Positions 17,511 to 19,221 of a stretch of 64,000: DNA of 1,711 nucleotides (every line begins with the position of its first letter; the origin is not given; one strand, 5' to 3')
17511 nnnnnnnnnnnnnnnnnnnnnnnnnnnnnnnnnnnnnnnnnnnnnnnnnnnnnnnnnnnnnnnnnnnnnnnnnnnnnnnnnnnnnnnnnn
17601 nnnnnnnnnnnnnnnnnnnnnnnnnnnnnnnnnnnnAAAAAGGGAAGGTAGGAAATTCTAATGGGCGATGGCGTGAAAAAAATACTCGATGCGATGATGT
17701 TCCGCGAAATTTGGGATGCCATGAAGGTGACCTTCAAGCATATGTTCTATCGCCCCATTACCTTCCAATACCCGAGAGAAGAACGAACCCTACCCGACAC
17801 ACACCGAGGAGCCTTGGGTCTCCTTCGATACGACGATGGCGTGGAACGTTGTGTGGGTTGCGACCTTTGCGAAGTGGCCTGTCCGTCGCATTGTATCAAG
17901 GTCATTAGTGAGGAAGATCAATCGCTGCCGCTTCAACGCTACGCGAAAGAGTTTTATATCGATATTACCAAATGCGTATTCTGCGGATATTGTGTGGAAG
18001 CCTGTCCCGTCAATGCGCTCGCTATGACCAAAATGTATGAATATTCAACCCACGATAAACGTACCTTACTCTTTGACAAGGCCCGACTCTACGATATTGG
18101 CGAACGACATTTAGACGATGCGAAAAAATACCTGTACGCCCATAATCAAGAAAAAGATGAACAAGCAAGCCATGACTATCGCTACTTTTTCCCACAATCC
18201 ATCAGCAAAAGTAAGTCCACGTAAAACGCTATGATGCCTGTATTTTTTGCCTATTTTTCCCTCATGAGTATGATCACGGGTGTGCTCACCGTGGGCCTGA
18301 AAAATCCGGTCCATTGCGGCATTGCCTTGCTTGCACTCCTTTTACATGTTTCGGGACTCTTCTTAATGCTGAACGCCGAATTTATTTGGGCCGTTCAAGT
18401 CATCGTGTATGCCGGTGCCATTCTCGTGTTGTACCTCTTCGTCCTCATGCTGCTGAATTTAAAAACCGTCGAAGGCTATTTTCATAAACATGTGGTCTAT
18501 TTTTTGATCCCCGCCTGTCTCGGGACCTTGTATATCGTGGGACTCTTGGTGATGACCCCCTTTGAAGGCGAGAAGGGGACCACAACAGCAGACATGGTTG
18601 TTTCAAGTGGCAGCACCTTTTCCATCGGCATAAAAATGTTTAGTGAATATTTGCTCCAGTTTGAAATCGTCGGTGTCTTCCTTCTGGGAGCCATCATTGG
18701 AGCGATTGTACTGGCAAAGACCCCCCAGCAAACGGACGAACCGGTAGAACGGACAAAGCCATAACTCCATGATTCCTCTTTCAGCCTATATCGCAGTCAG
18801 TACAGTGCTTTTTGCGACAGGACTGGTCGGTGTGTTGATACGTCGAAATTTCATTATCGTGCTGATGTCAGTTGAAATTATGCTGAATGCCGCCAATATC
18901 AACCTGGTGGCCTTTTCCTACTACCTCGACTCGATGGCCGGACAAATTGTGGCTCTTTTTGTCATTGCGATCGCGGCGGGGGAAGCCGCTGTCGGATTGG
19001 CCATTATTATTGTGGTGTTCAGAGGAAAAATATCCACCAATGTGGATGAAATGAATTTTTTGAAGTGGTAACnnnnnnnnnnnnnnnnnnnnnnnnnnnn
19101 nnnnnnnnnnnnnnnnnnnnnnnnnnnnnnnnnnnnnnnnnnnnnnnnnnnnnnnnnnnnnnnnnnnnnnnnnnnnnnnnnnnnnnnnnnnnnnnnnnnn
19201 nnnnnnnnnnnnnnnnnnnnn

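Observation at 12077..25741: Complex I operon with two adjacent NuoM-type subunits ('2M' architecture)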

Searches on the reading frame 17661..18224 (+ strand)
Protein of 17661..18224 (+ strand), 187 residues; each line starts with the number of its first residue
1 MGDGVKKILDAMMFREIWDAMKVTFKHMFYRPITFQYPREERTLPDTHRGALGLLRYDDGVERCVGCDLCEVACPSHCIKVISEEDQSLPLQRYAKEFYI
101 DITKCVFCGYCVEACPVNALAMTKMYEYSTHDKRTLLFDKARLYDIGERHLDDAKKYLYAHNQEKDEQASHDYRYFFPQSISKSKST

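Call 3: search_protein_families(library=pfam, proteins=[window:17661-18224:+])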
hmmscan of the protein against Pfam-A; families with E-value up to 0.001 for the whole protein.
window:17661-18224:+ (187 aa): 12 families
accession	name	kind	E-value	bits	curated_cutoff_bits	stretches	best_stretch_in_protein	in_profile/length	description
PF00037.32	Fer4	-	7.1e-13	48.2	21.1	2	99-120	2-23/24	4Fe-4S binding domain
PF12838.12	Fer4_7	-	5.4e-11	43.2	27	1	63-119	1-52/52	4Fe-4S dicluster domain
PF13187.11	Fer4_9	-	1.4e-09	38.3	27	1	63-119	1-51/52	4Fe-4S dicluster domain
PF13183.11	Fer4_8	-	1.6e-08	35.4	27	0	49-77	46-67/68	4Fe-4S dicluster domain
PF12797.12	Fer4_2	-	1.7e-07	31.2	24.5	0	98-117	3-22/22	4Fe-4S binding domain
PF13484.11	Fer4_16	-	2.6e-07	31.7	30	1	104-131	1-29/66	4Fe-4S double cluster binding domain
PF13237.11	Fer4_10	-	3.6e-07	30.5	25.5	1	62-116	7-53/53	4Fe-4S dicluster domain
PF12837.12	Fer4_6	-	4.3e-07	30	25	1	99-120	3-24/24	4Fe-4S binding domain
PF13534.11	Fer4_17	-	2.5e-06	28.4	22.2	0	59-77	41-59/61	4Fe-4S dicluster domain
PF14697.11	Fer4_21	-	5.3e-06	26.9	35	1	62-122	6-59/59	4Fe-4S dicluster domain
PF25160.1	LdpA_Fe-S-bd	-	0.00018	21.6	27.6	0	103-123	26-46/49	LdpA Fe-S cluster-binding domain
PF12798.12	Fer4_3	-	0.00053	21.1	27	0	105-119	1-15/15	4Fe-4S binding domain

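Call 6: search_protein_families(library=ncbifam, proteins=[window:17661-18224:+])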
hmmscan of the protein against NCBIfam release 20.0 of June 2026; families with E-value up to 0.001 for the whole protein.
window:17661-18224:+ (187 aa): 74 families (the best 25 are shown)
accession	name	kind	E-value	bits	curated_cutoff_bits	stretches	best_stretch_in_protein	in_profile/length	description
NF004538.0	PRK05888.1-4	equivalog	3.7e-41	140.4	135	1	5-154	4-151/162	NADH-quinone oxidoreductase subunit NuoI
NF004537.0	PRK05888.1-3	equivalog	2.2e-40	138.4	163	1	4-171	10-181/204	NADH-quinone oxidoreductase subunit NuoI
TIGR01971.1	NuoI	subfamily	9.7e-39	131.7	113.05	1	21-143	2-121/121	NADH-quinone oxidoreductase, chain I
NF004539.0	PRK05888.1-5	equivalog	2.8e-36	124.6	225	1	6-157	5-154/162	NADH-quinone oxidoreductase subunit NuoI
NF004536.0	PRK05888.1-1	equivalog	4.9e-34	117.2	212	1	14-159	10-153/180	NADH-quinone oxidoreductase subunit NuoI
NF004542.0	PRK05888.2-3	equivalog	2.1e-24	86.1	248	1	5-144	24-163/203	NADH-quinone oxidoreductase subunit NuoI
NF004541.0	PRK05888.2-2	equivalog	7.7e-24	84.4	217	1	11-143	14-134/168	NADH-quinone oxidoreductase subunit NuoI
TIGR00403.1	ndhI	equivalog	1.7e-23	83.1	302.35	1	15-147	20-146/183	NAD(P)H-quinone oxidoreductase subunit I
NF004544.0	PRK05888.2-6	equivalog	9.6e-21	74.3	457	1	13-131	30-147/220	NADH-quinone oxidoreductase subunit NuoI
NF040612.1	F420_dehyd_FpoI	exception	1.5e-18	66.9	180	1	21-128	6-107/135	F420H2 dehydrogenase subunit FpoI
NF006221.0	PRK08348.1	subfamily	1.6e-18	66.7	124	1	21-156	7-123/136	NADH-plastoquinone oxidoreductase subunit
NF010590.0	PRK13984.1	equivalog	1.9e-18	66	946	1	13-140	7-128/611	putative oxidoreductase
NF004545.0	PRK05888.3-1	equivalog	4.2e-18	65.5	229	1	19-129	28-132/154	NADH-quinone oxidoreductase subunit NuoI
NF004540.0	PRK05888.2-1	equivalog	7.8e-18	64.4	215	1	18-140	5-123/139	NADH-quinone oxidoreductase subunit NuoI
NF009053.0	PRK12387.1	subfamily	9.9e-18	64.5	204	1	26-137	7-107/180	formate hydrogenlyase complex iron-sulfur subunit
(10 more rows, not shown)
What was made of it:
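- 17661..18224 (+): nuoI (187 aa). NF004538 NuoI at 140 bits, cutoff 135 (call 6).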

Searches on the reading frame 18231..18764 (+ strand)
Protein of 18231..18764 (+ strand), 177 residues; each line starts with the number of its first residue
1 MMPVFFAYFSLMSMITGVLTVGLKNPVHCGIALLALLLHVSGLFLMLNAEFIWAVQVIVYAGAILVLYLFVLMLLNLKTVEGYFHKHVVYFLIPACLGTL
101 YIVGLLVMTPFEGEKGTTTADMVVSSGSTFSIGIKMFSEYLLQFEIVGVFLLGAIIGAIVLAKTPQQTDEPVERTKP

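Call 3: search_protein_families(library=pfam, proteins=[window:18231-18764:+])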
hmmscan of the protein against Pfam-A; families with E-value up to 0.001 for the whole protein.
window:18231-18764:+ (177 aa): 1 family
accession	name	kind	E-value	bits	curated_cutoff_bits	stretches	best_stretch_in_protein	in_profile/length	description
PF00499.25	Oxidored_q3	-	2e-31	109.1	33.2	1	17-161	2-146/146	NADH-ubiquinone/plastoquinone oxidoreductase chain 6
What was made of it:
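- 18231..18764 (+): nuoJ (177 aa). PF00499 at 2e-31 (call 3).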

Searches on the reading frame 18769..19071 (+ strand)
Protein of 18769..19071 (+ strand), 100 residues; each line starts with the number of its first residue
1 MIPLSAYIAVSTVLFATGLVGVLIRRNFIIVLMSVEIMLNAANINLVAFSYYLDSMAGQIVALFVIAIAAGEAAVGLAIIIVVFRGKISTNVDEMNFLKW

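Call 3: search_protein_families(library=pfam, proteins=[window:18769-19071:+])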
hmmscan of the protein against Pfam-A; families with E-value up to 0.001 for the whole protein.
window:18769-19071:+ (100 aa): 1 family
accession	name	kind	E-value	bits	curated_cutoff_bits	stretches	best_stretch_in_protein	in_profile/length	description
PF00420.29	Oxidored_q2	-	8.3e-28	96.4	26.1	1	7-100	2-95/95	NADH-ubiquinone/plastoquinone oxidoreductase chain 4L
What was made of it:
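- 18769..19071 (+): nuoK (100 aa). PF00420 at 8.3e-28 (call 3).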
